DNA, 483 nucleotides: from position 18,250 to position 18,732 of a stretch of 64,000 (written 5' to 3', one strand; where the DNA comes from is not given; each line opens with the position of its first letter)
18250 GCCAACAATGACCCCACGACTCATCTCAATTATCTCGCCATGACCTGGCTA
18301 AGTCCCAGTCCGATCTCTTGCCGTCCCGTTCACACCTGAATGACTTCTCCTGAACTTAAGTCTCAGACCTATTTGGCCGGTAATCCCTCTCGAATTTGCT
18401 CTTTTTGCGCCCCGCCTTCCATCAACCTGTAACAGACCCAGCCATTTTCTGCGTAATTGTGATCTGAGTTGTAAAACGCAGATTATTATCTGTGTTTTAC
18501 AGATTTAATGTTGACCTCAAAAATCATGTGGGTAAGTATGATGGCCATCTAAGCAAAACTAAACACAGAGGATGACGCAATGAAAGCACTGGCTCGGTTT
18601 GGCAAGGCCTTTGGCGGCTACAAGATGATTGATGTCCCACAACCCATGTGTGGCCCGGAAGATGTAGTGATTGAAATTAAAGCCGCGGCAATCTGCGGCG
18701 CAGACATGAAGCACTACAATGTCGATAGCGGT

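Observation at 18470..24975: Recurrent TGTGA-type repeats in both promoter regions of the ydj cluster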

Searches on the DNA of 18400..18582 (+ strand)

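Call 49: search_dna_similar(query=window:18400-18582:+, collection=ecoli_genomes, mode=near, max_rows=10, rows=spread)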
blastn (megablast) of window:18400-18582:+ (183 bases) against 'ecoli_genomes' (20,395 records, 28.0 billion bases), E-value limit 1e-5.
Records with a match: 4331; places in all: 4331; records where one place covers at least 80% of the query: 4331.
Genomes with a match: 4331 of 5426; with a place that covers at least 80% of the query: 4331. Places per genome that has any: lowest 1, median 1, highest 1. On chromosomes: 4330 places; on plasmids: 1.
Best place of each record, by identity: >=99% 1098; 95-99% 3218; 90-95% 15.
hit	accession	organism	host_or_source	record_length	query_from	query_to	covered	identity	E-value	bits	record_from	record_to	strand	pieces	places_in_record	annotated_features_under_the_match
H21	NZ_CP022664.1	Escherichia coli strain FORC 064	cucumber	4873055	1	183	100%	100.0%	4e-90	339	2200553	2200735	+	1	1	ydjL: zinc-binding dehydrogenase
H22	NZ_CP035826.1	Escherichia coli strain 67-1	Homo sapiens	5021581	1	183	100%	99.5%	2e-88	333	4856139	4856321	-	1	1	ydjL: zinc-binding dehydrogenase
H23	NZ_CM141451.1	Escherichia coli strain BDSF8-3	White kangaroo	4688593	1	183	100%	99.5%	2e-88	333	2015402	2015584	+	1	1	ydjL: zinc-binding dehydrogenase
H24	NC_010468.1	Escherichia coli ATCC 8739 strain ATCC 8739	-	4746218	1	183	100%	97.3%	8e-82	311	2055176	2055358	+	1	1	ydjL: zinc-binding dehydrogenase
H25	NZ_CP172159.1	Escherichia coli strain GF54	chicken meat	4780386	1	183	100%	96.7%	4e-80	305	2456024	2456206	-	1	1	ydjL: zinc-binding dehydrogenase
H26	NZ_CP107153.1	Escherichia coli strain R12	human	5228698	1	183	100%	96.2%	2e-78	300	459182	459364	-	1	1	ydjL: zinc-binding dehydrogenase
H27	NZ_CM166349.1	Escherichia coli strain CH4794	Homo sapiens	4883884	1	183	100%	96.2%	2e-78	300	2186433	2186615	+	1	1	ydjL: zinc-binding dehydrogenase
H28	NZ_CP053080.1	Escherichia coli strain HB37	chicken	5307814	1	183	100%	95.6%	8e-77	294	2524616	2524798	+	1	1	ydjL: zinc-binding dehydrogenase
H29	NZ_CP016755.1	Escherichia coli strain FORC_044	Homo sapiens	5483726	1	183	100%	95.1%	4e-75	289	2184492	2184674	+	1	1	ydjL: zinc-binding dehydrogenase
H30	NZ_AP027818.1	Escherichia coli strain 2017.15.02CC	Homo sapiens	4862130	1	152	83%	99.3%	3e-71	276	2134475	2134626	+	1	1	none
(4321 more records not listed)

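Call 50: get_annotated_region(hit=H29, flank=0)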
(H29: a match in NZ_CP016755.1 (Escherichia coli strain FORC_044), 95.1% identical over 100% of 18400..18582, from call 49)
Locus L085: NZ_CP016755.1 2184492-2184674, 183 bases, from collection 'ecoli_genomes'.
description: Escherichia coli strain FORC_044 chromosome, complete genome
organism: Escherichia coli strain FORC_044 (NCBI taxid 562)
replicon: chromosome; assembly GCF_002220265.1
host: Homo sapiens; source: stool; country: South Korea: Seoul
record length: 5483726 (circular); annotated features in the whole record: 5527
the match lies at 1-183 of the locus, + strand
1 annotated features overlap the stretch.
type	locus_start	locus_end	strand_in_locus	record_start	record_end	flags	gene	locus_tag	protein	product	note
CDS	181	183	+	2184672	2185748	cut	ydjL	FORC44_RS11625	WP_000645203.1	zinc-binding dehydrogenase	-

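Call 51: get_annotated_region(hit=H26, flank=0)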
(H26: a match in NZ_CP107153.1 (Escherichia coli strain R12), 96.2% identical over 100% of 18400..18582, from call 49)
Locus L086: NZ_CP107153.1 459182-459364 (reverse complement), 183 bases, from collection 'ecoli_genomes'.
description: Escherichia coli strain R12 chromosome, complete genome
organism: Escherichia coli strain R12 (NCBI taxid 562)
replicon: chromosome; assembly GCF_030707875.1
host: -; source: human; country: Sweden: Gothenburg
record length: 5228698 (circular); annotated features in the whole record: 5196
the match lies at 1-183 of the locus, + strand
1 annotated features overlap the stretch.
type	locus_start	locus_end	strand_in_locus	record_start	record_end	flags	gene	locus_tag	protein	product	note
CDS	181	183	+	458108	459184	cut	ydjL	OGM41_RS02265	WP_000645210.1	zinc-binding dehydrogenase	-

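Call 52: get_annotated_region(hit=H24, flank=0)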
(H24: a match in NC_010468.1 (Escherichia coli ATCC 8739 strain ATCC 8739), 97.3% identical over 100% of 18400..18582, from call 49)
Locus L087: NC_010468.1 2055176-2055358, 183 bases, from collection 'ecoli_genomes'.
description: Escherichia coli ATCC 8739, complete sequence
organism: Escherichia coli ATCC 8739 strain ATCC 8739 (NCBI taxid 481805)
replicon: chromosome; assembly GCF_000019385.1
host: -; source: -; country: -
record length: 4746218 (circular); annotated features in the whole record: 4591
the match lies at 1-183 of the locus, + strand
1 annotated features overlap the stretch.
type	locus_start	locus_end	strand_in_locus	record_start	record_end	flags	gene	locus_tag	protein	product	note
CDS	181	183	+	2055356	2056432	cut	ydjL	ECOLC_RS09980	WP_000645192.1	zinc-binding dehydrogenase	-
